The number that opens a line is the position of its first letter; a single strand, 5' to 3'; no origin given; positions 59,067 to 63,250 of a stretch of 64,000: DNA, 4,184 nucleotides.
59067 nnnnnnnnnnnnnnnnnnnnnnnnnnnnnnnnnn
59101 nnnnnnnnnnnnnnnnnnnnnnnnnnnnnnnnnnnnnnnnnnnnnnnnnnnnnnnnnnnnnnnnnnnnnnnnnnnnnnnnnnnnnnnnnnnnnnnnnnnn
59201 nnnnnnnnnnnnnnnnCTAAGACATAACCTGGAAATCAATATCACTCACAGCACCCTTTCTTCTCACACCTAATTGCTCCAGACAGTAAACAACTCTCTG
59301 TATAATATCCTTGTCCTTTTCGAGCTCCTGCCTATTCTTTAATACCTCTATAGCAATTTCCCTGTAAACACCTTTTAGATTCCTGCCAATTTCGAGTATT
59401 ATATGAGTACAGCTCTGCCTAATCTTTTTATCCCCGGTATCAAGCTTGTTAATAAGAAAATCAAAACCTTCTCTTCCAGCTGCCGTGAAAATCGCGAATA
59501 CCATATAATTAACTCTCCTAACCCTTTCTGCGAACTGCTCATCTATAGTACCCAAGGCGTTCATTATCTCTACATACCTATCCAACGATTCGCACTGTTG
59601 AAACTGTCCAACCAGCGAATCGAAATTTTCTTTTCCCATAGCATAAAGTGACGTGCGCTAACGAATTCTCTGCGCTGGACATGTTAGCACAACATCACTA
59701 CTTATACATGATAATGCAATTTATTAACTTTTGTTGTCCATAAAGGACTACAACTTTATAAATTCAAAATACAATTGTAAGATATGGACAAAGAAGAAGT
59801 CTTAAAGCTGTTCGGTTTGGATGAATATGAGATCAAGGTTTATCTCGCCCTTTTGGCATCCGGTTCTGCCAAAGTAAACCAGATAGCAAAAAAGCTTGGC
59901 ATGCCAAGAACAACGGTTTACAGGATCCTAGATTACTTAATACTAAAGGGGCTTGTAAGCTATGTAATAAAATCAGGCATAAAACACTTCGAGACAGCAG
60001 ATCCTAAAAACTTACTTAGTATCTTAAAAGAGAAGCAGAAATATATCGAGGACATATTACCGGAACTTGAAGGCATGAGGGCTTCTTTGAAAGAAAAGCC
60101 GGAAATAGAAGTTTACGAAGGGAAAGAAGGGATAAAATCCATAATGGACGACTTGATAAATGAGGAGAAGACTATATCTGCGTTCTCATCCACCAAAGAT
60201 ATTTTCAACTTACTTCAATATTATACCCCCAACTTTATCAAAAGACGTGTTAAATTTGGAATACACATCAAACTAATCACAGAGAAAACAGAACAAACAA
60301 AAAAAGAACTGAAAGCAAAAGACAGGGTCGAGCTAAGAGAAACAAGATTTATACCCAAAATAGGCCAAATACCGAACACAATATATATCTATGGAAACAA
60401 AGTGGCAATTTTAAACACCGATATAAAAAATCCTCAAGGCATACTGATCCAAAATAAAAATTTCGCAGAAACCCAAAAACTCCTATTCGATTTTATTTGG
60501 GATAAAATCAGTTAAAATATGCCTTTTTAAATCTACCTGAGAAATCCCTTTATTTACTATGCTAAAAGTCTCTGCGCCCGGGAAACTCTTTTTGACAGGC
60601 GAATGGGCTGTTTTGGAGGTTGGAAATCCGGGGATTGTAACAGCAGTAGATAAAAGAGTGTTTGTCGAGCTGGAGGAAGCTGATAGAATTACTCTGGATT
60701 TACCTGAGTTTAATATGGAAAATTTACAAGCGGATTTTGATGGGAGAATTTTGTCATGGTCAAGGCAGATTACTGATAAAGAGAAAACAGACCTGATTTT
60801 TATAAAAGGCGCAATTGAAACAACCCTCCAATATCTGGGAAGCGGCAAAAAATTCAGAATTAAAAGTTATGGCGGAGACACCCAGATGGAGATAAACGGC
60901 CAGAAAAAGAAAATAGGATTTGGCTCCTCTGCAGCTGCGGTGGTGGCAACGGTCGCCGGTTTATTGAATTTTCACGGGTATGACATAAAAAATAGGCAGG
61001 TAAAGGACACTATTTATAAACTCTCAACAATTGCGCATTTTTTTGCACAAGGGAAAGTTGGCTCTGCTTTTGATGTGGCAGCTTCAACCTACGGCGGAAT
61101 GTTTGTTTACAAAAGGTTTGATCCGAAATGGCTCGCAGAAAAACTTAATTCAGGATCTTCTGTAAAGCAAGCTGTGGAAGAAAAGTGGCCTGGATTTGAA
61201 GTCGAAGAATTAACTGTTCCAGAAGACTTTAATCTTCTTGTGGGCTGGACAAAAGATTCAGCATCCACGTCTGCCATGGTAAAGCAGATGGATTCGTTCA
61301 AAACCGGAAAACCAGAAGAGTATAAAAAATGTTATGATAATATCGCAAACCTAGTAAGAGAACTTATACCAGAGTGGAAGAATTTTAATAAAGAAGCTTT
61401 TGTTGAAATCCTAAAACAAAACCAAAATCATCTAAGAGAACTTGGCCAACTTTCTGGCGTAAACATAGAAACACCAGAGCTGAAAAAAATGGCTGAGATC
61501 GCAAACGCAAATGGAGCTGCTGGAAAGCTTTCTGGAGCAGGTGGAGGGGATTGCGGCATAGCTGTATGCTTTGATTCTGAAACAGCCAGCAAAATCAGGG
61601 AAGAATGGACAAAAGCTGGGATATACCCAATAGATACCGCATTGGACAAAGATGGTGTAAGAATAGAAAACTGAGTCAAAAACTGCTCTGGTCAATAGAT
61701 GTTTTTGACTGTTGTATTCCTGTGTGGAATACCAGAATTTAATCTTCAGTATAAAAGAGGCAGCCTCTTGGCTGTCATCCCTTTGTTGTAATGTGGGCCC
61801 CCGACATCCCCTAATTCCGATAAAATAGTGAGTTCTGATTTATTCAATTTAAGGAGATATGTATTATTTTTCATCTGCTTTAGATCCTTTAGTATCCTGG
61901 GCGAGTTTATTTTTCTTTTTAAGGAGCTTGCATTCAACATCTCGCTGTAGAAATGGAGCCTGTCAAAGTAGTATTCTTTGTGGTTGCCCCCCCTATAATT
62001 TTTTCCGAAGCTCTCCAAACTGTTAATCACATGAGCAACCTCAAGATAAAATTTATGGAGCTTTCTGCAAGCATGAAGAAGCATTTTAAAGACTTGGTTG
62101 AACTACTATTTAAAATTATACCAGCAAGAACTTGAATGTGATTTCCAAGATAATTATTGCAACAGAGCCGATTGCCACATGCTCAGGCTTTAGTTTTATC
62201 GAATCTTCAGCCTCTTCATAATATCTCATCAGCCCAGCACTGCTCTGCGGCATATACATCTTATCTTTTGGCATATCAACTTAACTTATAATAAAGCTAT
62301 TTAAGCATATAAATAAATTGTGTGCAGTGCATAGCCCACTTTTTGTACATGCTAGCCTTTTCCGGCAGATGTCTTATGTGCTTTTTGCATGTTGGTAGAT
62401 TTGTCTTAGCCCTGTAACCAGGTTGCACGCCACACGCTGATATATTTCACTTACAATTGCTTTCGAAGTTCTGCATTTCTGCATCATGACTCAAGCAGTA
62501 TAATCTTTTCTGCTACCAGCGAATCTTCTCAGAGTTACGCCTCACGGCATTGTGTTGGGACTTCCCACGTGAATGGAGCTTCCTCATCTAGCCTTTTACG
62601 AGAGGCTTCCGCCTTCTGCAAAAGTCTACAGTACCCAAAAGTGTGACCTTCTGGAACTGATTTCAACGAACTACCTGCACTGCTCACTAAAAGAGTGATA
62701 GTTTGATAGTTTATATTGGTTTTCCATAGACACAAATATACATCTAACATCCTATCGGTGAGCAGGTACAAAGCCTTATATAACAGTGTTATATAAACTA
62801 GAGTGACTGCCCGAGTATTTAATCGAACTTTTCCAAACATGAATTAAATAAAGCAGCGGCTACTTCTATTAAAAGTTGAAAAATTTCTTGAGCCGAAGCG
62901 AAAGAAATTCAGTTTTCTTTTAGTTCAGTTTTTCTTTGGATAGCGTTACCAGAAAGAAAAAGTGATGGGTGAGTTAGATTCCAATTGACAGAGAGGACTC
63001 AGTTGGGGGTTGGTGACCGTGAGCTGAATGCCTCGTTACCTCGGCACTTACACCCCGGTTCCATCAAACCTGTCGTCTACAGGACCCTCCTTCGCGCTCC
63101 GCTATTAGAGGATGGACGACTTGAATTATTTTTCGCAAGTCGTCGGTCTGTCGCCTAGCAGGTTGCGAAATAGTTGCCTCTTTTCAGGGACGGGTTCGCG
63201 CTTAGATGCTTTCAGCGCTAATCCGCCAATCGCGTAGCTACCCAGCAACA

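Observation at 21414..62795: Seven intergenic copies of the 15-nt palindrome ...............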

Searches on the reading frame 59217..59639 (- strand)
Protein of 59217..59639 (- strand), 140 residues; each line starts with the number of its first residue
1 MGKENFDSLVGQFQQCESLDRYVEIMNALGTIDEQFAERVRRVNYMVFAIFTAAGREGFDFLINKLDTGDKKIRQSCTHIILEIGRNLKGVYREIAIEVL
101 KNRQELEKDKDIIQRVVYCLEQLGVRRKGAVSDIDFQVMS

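Call 77: search_protein_families(library=pfam, proteins=[window:59217-59639:-], max_evalue=0.001)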
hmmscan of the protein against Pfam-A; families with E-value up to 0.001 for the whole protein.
window:59217-59639:- (140 aa): 0 families

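Call 104: search_solved_structures(query=window:59217-59636:-, max_evalue=1)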
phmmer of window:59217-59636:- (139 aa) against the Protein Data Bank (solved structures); distinct sequences matched with E-value up to 1: 0.

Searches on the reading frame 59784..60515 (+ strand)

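Call 14: search_protein_families(library=pfam, proteins=[window:59784-60515:+])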
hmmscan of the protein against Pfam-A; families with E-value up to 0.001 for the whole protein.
window:59784-60515:+ (243 aa): 9 families
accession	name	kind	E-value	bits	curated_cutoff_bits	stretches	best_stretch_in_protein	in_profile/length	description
PF01978.25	TrmB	-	9.4e-18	64.3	25.6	1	7-74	1-67/68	Sugar-specific transcriptional regulator TrmB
PF09339.16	HTH_IclR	-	5.2e-06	26.6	22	1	23-60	11-50/52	IclR helix-turn-helix domain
PF02796.21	HTH_7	-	4.1e-05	24.1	23.8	1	21-49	15-42/45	Helix-turn-helix domain of resolvase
PF13412.12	HTH_24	-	5.3e-05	23.2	21.9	1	12-58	1-47/48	Winged helix-turn-helix DNA-binding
PF01022.26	HTH_5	-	9e-05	22.7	22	1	21-60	8-47/47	Bacterial regulatory protein, arsR family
PF12802.13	MarR_2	-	0.00024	21.6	27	1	23-59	14-51/61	MarR family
PF13730.12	HTH_36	-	0.00029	21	25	1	15-58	6-55/55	Helix-turn-helix domain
PF13384.12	HTH_23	-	0.00041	20.5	24.6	1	28-50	17-39/50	Homeodomain-like domain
PF08221.17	HTH_9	-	0.00064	20.2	23.4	0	18-61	17-60/62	RNA polymerase III subunit RPC82 helix-turn-helix domain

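Call 31: search_protein_families(library=ncbifam, proteins=[window:59784-60515:+], max_evalue=0.01)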
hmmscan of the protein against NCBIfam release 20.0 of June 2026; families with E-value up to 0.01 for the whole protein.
window:59784-60515:+ (243 aa): 12 families
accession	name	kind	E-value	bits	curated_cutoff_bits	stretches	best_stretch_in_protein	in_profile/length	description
NF047390.1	TransRegTrmBL1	equivalog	2.8e-08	33.1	650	1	6-104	9-100/341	HTH-type sugar sensing transcriptional regulator TrmBL1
TIGR01884.1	cas_HTH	subfamily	4.3e-08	32.8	60.2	1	6-61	134-189/202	CRISPR-associated CARF protein Csa3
NF053606.1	Sta1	subfamily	5.1e-08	32.9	80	1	9-59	15-65/100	Sta1 family transcriptional regulator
NF047392.1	TransRegTrmBHalo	equivalog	7.6e-08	31.7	500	1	4-169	10-168/349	HTH-type sugar sensing transcriptional regulator TrmB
NF040939.2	trans_reg_lrs14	equivalog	6.7e-06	26.1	90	1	5-60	11-68/103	Lrs14 family HTH-type transcriptional regulator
NF040851.1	tran_reg_TrmB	equivalog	1e-05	24.9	600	1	6-169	10-168/338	HTH-type sugar-sensing transcriptional regulator TrmB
NF007339.0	PRK09834.1-1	equivalog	6.4e-05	22.4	299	1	19-60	29-70/271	DNA-binding transcriptional regulator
NF007342.0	PRK09834.1-4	equivalog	0.00046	19.3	251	1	17-63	18-64/263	DNA-binding transcriptional regulator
NF033788.1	HTH_metalloreg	subfamily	0.00099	18.9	55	1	14-60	11-57/77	metalloregulator ArsR/SmtB family transcription factor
NF007341.0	PRK09834.1-3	equivalog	0.0042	16.3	269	1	23-59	22-58/274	DNA-binding transcriptional regulator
NF041141.1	tran_reg_TrmBL2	equivalog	0.0058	16.2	530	1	8-101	12-102/264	HTH-type transcriptional regulator TrmBL2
NF053881.1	TransRegDeoRBac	equivalog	0.0073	15.5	420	0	32-84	24-71/311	DNA-binding transcriptional repressor DeoR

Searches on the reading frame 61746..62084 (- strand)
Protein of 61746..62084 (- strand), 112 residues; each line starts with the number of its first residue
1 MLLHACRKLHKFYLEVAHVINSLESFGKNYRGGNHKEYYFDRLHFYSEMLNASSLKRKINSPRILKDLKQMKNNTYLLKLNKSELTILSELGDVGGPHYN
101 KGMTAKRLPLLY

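Call 14: search_protein_families(library=pfam, proteins=[window:61746-62084:-])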
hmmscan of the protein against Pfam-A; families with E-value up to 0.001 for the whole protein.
window:61746-62084:- (112 aa): 0 families

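Call 103: search_solved_structures(query=window:61746-62081:-, max_evalue=1)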
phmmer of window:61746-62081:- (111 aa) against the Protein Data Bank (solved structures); distinct sequences matched with E-value up to 1: 0.

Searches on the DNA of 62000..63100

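Call 28: search_rna_families(source=window, start=62000, end=63100, threshold=evalue, max_evalue=1)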
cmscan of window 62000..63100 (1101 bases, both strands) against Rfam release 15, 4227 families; matches with E-value up to 1: 2.
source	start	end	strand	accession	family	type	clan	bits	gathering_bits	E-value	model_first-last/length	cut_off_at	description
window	62991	63100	-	RF02540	LSU_rRNA_archaea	Gene; rRNA;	CL00112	61.5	50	8.7e-17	2874-2987/2987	5'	Archaeal large subunit ribosomal RNA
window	62323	62620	-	RF00373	RNaseP_arch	Gene; ribozyme;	CL00002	55.5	84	1.4e-14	1-288/288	no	Archaeal RNase P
